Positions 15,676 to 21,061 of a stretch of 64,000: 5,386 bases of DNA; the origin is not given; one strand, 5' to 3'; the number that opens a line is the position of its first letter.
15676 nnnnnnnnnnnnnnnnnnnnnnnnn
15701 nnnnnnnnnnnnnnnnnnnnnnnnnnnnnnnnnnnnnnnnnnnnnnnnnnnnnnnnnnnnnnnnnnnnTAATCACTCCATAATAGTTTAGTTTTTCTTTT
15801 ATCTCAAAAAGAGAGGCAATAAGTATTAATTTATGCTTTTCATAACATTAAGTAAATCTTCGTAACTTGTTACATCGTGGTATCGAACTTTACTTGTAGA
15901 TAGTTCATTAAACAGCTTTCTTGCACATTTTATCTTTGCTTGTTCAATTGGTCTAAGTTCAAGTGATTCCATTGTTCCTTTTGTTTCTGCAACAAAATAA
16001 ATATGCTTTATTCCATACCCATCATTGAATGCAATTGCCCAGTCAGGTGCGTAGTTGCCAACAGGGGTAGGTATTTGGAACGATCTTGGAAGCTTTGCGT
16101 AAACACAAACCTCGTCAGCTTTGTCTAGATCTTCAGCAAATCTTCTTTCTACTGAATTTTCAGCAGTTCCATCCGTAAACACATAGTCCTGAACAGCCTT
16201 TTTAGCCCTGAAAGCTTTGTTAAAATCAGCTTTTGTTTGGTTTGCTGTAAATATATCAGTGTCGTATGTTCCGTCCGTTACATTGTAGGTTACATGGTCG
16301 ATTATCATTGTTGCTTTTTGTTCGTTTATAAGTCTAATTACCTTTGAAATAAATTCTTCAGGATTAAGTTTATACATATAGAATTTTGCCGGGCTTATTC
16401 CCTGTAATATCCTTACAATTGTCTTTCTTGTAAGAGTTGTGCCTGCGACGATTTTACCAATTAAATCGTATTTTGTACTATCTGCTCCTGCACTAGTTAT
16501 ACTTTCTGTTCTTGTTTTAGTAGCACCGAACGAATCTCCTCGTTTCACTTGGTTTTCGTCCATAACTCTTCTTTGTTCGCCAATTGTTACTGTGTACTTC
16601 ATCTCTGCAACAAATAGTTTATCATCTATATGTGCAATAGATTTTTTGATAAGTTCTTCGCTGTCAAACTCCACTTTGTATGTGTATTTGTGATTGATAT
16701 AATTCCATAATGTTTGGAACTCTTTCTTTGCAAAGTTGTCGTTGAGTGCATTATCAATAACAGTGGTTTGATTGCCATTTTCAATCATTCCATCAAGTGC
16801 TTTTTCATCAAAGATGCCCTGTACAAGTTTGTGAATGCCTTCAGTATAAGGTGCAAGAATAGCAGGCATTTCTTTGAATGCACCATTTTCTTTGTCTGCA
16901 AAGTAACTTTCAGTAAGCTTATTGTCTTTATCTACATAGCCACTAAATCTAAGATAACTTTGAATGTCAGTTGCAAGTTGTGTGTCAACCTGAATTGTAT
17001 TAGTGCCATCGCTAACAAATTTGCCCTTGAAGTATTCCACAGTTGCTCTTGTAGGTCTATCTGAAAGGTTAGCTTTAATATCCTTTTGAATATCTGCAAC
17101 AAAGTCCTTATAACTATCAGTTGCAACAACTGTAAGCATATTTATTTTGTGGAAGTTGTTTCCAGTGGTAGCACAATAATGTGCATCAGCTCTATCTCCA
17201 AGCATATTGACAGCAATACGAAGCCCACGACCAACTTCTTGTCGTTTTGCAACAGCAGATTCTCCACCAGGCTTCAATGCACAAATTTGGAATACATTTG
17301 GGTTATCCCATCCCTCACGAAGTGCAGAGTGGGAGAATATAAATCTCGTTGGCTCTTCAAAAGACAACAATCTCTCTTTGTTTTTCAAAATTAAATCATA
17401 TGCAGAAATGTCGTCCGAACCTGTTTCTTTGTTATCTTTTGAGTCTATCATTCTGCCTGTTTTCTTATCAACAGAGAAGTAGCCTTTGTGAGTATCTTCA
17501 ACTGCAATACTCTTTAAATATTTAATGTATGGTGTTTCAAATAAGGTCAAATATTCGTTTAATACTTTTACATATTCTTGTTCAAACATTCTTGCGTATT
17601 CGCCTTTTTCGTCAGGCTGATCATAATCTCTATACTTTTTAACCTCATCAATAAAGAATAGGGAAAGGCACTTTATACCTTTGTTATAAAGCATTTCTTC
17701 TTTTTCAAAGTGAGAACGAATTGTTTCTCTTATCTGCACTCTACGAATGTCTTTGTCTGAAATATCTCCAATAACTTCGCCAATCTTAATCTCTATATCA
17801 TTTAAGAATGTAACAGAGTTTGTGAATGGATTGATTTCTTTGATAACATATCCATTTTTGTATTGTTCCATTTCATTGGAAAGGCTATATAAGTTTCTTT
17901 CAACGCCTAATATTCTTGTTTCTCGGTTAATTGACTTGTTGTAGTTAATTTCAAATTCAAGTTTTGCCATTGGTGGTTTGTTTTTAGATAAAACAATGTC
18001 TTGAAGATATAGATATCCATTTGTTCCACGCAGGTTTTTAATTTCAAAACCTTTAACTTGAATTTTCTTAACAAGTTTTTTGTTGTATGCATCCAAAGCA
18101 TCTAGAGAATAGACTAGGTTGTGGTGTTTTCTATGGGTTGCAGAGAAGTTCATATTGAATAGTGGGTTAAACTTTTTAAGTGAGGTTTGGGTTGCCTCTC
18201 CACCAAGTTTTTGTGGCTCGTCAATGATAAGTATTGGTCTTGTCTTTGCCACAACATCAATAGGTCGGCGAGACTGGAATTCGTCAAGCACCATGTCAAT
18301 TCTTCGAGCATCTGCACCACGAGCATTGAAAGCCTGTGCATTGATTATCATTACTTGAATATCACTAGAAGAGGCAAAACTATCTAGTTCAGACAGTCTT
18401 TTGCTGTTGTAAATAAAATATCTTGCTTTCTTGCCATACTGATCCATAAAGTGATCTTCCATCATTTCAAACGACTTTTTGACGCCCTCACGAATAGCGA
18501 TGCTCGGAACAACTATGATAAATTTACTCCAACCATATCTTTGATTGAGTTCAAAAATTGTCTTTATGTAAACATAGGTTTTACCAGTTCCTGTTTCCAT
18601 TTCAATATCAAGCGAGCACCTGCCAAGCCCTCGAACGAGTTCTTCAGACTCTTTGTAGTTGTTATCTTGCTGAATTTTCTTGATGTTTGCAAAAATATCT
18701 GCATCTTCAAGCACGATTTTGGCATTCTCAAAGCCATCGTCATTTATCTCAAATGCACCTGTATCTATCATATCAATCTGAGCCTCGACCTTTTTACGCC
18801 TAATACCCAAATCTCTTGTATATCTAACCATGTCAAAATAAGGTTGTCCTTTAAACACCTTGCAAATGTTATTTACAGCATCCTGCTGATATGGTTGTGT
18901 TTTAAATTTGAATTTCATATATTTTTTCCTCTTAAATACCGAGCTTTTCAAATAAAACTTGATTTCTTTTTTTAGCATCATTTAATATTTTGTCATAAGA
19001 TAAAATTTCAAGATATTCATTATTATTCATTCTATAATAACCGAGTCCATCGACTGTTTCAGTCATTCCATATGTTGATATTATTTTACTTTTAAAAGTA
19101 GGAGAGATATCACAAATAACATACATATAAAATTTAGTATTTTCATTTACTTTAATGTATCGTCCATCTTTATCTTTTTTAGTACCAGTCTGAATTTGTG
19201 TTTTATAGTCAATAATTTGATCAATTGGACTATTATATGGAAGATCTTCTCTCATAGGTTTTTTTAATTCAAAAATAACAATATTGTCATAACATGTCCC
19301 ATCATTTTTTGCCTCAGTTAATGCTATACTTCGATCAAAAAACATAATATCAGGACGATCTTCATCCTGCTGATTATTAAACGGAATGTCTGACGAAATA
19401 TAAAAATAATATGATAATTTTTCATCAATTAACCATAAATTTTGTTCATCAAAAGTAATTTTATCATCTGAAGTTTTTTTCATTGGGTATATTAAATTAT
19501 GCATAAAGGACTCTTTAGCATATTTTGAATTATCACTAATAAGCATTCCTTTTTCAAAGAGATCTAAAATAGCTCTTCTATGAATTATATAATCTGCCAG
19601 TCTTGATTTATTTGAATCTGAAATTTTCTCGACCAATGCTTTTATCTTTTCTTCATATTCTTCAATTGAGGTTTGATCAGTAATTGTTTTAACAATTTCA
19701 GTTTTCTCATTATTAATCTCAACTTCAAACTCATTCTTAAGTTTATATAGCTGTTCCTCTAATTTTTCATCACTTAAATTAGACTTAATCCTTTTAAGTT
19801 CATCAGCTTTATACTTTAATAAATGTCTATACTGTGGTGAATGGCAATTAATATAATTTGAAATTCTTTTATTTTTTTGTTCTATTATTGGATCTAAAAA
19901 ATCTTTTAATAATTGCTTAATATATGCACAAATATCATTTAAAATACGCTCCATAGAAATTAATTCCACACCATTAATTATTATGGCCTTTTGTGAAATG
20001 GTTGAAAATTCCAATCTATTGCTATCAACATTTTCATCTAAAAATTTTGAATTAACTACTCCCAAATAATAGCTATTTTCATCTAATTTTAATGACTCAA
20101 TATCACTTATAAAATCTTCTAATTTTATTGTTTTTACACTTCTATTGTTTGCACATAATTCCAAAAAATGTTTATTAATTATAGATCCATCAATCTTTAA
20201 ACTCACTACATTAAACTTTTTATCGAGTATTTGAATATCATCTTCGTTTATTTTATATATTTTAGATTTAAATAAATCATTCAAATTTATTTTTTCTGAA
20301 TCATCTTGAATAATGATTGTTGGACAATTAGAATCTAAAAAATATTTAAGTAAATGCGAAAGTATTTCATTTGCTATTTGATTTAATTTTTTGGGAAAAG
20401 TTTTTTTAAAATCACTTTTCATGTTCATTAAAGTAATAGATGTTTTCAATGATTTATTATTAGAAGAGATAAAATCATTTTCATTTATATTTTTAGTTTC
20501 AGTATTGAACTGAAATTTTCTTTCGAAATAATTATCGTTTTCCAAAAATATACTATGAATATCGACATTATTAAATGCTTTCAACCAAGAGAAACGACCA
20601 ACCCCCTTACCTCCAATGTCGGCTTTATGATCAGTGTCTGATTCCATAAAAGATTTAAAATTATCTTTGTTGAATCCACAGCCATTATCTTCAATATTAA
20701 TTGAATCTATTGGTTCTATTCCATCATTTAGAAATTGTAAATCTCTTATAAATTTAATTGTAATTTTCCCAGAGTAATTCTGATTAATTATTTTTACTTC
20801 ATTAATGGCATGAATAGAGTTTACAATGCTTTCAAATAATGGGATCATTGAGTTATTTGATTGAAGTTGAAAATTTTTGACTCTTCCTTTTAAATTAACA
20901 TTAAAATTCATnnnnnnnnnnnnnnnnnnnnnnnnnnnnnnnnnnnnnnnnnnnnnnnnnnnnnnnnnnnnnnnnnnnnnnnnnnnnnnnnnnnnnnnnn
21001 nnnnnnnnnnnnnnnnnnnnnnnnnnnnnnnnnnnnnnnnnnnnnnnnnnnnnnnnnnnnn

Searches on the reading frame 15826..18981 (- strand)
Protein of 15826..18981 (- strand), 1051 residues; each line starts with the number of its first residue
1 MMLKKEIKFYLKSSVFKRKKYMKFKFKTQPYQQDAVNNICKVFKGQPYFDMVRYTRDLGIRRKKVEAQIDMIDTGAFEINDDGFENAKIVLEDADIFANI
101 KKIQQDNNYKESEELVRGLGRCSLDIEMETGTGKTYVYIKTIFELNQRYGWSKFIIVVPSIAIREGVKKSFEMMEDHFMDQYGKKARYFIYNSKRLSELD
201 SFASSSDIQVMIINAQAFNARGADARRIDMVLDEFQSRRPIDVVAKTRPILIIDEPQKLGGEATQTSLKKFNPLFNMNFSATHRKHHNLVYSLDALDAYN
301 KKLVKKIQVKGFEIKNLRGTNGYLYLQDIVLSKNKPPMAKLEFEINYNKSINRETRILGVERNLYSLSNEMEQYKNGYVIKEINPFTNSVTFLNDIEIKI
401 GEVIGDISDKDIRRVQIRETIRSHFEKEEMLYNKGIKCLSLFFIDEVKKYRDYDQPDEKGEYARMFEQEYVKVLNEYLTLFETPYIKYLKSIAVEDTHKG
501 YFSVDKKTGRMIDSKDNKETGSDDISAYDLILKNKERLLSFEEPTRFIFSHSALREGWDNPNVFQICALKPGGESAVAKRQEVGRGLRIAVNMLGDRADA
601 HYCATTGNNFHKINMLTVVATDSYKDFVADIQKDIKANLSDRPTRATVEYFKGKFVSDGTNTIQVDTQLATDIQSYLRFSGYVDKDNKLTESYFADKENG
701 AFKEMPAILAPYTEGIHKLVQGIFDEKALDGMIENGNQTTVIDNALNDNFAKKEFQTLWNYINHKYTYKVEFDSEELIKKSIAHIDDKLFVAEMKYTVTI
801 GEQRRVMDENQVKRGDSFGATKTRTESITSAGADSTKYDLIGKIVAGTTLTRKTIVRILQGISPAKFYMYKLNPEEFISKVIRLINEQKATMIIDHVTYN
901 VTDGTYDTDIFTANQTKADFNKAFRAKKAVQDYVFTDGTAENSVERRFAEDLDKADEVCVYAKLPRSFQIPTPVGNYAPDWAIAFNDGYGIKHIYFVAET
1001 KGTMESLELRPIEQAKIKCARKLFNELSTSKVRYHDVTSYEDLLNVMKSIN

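Call 5: search_protein_families(library=pfam, proteins=[window:15826-18981:-], max_evalue=0.1)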
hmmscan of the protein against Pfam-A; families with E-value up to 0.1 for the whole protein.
window:15826-18981:- (1051 aa): 5 families
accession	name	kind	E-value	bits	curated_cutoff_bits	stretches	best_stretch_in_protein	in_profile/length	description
PF19778.5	RE_endonuc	-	1.6e-31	108.7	23.4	1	933-1039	3-107/108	Endonuclease domain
PF04851.21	ResIII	-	5.1e-17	62.7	22.5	1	26-283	2-162/164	Type III restriction enzyme, res subunit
PF00270.35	DEAD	-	9.6e-07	29.1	26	1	126-283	19-160/167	DEAD/DEAH box helicase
PF13401.12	AAA_22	-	0.03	15.1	27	0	129-277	13-110/130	AAA domain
PF02562.22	PhoH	-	0.076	12.9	27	0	129-238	27-131/205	PhoH-like protein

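Call 6: search_protein_families(library=padloc, proteins=[window:15826-18981:-], max_evalue=0.1)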
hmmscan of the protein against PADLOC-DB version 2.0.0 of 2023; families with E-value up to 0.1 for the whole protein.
window:15826-18981:- (1051 aa): 5 families
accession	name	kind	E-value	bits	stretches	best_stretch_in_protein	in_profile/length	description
PDLC03647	REase_III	-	3.6e-291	966.8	1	22-1048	1-987/989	Type III restriction enzyme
PDLC03649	REase_III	-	5.5e-98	327.1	1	63-1049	16-969/973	Type III restriction enzyme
PDLC03653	REase_III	-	8.7e-08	28.7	2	536-644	417-524/883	Type III restriction enzyme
PDLC02707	PbeA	-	1.3e-06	25.3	1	126-289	273-419/672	PbeA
PDLC03650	REase_III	-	0.0013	15.2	1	544-590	377-422/898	Type III restriction enzyme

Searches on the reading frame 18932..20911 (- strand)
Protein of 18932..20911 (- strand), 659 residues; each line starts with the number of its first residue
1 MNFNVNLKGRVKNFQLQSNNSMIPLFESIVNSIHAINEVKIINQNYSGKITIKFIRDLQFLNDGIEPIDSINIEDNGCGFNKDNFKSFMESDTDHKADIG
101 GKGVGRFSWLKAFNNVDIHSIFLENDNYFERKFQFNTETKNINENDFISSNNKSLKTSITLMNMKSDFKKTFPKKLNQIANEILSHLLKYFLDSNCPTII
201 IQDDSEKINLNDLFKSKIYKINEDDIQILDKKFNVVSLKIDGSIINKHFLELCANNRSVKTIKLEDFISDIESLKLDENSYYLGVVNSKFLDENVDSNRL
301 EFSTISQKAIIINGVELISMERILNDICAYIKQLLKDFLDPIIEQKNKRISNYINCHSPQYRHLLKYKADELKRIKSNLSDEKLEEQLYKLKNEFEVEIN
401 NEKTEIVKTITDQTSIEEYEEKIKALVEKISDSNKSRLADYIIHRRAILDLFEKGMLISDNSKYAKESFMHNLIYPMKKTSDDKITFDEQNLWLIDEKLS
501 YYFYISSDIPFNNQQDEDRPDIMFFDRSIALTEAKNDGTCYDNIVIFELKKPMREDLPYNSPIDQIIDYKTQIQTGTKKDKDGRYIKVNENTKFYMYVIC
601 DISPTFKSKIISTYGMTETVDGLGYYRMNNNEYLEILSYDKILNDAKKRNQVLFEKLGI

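Call 5: search_protein_families(library=pfam, proteins=[window:18932-20911:-], max_evalue=0.1)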
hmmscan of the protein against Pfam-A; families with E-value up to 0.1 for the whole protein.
window:18932-20911:- (659 aa): 3 families
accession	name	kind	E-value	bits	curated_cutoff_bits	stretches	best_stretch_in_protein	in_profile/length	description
PF13589.12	HATPase_c_3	-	0.0011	19.4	25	1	61-132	33-102/137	Histidine kinase-, DNA gyrase B-, and HSP90-like ATPase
PF02518.31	HATPase_c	-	0.0083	17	26.4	0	44-105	21-76/111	Histidine kinase-, DNA gyrase B-, and HSP90-like ATPase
PF03217.20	SlpA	-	0.052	14.2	23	0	607-633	33-59/63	Surface layer protein A domain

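Call 6: search_protein_families(library=padloc, proteins=[window:18932-20911:-], max_evalue=0.1)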
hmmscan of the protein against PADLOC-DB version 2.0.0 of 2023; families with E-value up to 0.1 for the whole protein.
window:18932-20911:- (659 aa): 0 families

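Call 7: search_protein_families(library=ncbifam, proteins=[window:18932-20911:-], max_evalue=1)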
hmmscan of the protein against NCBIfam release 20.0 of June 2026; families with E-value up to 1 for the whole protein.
window:18932-20911:- (659 aa): 0 families

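Call 8: search_protein_families(library=phrogs, proteins=[window:18932-20911:-], max_evalue=1)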
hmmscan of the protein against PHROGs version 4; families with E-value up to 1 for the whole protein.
window:18932-20911:- (659 aa): 4 families
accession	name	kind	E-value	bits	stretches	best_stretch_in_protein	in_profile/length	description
phrog_26362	-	unknown function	0.034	15.3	1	589-635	26-72/98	-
phrog_16793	-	unknown function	0.38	12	0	615-646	13-39/50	-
phrog_24177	-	unknown function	0.41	12.1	1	415-442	5-32/48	-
phrog_24575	-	unknown function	0.43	11.7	1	251-288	21-57/66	-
